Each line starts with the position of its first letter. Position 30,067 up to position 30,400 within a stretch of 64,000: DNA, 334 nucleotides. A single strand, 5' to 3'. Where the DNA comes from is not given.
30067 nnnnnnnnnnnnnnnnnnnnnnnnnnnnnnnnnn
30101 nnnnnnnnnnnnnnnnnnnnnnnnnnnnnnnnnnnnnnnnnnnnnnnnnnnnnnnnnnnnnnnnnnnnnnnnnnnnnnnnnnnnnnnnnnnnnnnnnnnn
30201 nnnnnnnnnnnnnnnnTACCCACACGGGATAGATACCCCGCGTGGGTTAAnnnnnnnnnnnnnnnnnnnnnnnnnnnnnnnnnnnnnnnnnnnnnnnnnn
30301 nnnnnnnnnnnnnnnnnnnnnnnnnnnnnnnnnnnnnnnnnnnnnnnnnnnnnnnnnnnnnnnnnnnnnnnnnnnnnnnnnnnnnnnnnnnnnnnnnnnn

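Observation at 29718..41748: Family of conserved 35-40 bp imperfect-palindrome hairpin repeats in nearly every intergenic space of the island; one copy was the ISAs1 target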

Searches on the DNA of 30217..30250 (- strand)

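Call 73: build_rna_model(alignment_id=A3, structure=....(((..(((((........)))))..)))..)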
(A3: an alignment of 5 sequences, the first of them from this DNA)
Model R1 built from alignment A3 (5 sequences, 34 columns); structure: as given.
model positions 34; base pairs 8; branch points 0; effective number of sequences 5; information 0.909 bits per position. Calibrated on 0.2 Mb of random sequence (short: E-values are rough).
structure used (alignment columns):
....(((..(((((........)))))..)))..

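Call 74: search_with_rna_model(model_id=R1, sources=[window, L002, L004, L005, L006, L007, L014, L015, L016, L017], max_evalue=1, make_alignment=true)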
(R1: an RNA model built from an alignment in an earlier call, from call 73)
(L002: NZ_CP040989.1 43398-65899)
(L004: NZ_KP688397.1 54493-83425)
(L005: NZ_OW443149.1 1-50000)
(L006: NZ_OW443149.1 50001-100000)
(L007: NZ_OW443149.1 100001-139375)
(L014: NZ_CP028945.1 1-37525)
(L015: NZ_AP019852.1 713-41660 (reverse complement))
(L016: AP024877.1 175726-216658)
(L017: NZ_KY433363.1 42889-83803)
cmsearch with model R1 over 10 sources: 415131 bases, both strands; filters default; matches with E-value up to 1: 96.
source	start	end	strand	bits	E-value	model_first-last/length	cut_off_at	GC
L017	17564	17597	+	42.4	2.8e-08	1-34/34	no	0.62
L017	18465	18498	+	42.2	3.1e-08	1-34/34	no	0.62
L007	6213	6246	+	41.4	5.1e-08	1-34/34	no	0.65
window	30217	30250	-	37.8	4.7e-07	1-34/34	no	0.56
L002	9691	9724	-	37.8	4.7e-07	1-34/34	no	0.56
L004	12323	12356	+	36.5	1.1e-06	1-34/34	no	0.62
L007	8152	8185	+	30.9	3.4e-05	1-34/34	no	0.62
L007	2113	2145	+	28.6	0.00014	1-34/34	no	0.58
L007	1636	1668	+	27.4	0.0003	1-34/34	no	0.64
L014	23279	23314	+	27.1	0.00037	1-34/34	no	0.53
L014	19214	19247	+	26.3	0.00058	1-34/34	no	0.62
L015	22619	22652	+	26.3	0.00059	1-34/34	no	0.59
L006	36734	36768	+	26.3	0.0006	1-34/34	no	0.63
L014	29028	29061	+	26.1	0.00066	1-34/34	no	0.56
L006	38409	38442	+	26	0.00072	1-34/34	no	0.76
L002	7607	7639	-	25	0.0013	1-34/34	no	0.64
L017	18467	18500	-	24.7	0.0016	1-34/34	no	0.59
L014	20060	20094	+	24.3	0.0021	1-34/34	no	0.57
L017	18677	18710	+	24.1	0.0023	1-34/34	no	0.53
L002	13718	13751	+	24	0.0024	1-34/34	no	0.56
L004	12818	12851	+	23.5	0.0034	1-34/34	no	0.62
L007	6215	6248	-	23.1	0.0044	1-34/34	no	0.65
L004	16897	16932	+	22.9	0.0049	1-34/34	no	0.67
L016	20962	20994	-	22.7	0.0054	1-34/34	no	0.52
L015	25230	25261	+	22.2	0.0074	1-34/34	no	0.53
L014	21104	21135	+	22.1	0.008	1-34/34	no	0.5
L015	29935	29967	+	21.6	0.011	1-34/34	no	0.55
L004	25364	25400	+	21.3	0.013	1-34/34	no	0.54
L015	20967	20998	+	21.1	0.015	1-34/34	no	0.62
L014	24784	24818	+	21.1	0.015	1-34/34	no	0.63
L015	17877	17906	+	20.9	0.016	1-34/34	no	0.57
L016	34137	34168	+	20.9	0.017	1-34/34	no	0.53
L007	6842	6875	+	20.9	0.017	1-34/34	no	0.65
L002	9689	9722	+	20.8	0.018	1-34/34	no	0.62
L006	34172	34205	+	20.8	0.018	1-34/34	no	0.65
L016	37001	37032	+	20.7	0.019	1-34/34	no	0.56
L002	12003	12036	+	20.1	0.027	1-34/34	no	0.62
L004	12325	12359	-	19.9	0.032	1-34/34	no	0.66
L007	8643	8678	+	19.8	0.033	1-34/34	no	0.69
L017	17566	17599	-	19.8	0.034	1-34/34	no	0.65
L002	7605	7637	+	19.4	0.043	1-34/34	no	0.64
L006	48653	48687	+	19.3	0.047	1-34/34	no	0.54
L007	8154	8187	-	19.3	0.047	1-34/34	no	0.65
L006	34784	34817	+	19.3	0.047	1-34/34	no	0.74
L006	39619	39652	+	19.3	0.047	1-34/34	no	0.74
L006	48272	48308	+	19.2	0.048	1-34/34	no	0.65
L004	11843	11880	+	19.1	0.051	1-34/34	no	0.55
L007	2115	2147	-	19.1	0.052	1-34/34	no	0.64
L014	22581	22611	+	18.8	0.061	1-34/34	no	0.58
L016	37003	37034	-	18.3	0.082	1-34/34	no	0.56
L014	28550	28582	+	18.2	0.087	1-34/34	no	0.58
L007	4773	4803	-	18.2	0.088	1-34/34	no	0.65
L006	37345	37379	+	17.8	0.11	1-34/34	no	0.69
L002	12005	12038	-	17.7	0.12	1-34/34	no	0.62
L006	33751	33788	+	17.6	0.13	1-34/34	no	0.63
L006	45880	45916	+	17.5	0.13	1-34/34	no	0.65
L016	20960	20992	+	17.4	0.15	1-34/34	no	0.52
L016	17394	17425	+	17.3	0.16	1-34/34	no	0.66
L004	28037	28073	+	17.3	0.16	1-34/34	no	0.51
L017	16720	16754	+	17.2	0.16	1-34/34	no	0.6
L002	13170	13201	-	17.1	0.17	1-34/34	no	0.72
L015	16742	16773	+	17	0.19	1-34/34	no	0.53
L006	47314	47348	+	16.9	0.2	1-34/34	no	0.69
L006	47855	47886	+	16.8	0.21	1-34/34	no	0.62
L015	26711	26744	+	16.7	0.23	1-34/34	no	0.5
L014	29030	29064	-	16.7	0.23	1-34/34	no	0.57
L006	45590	45624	+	16.6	0.24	1-34/34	no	0.69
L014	20412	20444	+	16.6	0.24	1-34/34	no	0.64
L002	13720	13753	-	16.5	0.26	1-34/34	no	0.56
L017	16722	16756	-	16.4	0.27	1-34/34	no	0.6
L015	16273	16307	+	16.4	0.28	1-34/34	no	0.51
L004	12820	12853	-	16.3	0.3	1-34/34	no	0.65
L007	10778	10812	+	16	0.35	1-34/34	no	0.6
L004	24808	24842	+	16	0.36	1-34/34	no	0.54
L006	44070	44103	+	15.7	0.41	1-34/34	no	0.59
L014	22120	22155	+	15.6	0.45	1-34/34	no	0.53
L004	15830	15863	-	15.6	0.46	1-34/34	no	0.62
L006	44645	44675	+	15.5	0.48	1-34/34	no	0.68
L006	8600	8619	-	15.5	0.49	1-34/34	no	0.45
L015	19935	19969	+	15.4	0.52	1-34/34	no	0.57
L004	15827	15860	+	15.4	0.52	1-34/34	no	0.59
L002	13168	13199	+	15.3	0.53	1-34/34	no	0.72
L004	16900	16931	-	15.2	0.58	1-34/34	no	0.75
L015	22621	22654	-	15.2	0.59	1-34/34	no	0.59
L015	29469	29502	+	15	0.64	1-34/34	no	0.59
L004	13899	13934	+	15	0.65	1-34/34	no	0.64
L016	33645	33674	+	14.9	0.68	1-34/34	no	0.53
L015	29471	29504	-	14.6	0.81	1-34/34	no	0.59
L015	24074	24107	+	14.6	0.84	1-34/34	no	0.53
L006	45592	45626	-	14.5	0.88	1-34/34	no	0.69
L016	23073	23106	+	14.4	0.98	1-34/34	no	0.56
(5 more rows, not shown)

Alignment A4: 96 matches aligned to the model, 61 columns, each read 5' to 3' on its own strand. Consensus structure (alignment columns), stored with it:
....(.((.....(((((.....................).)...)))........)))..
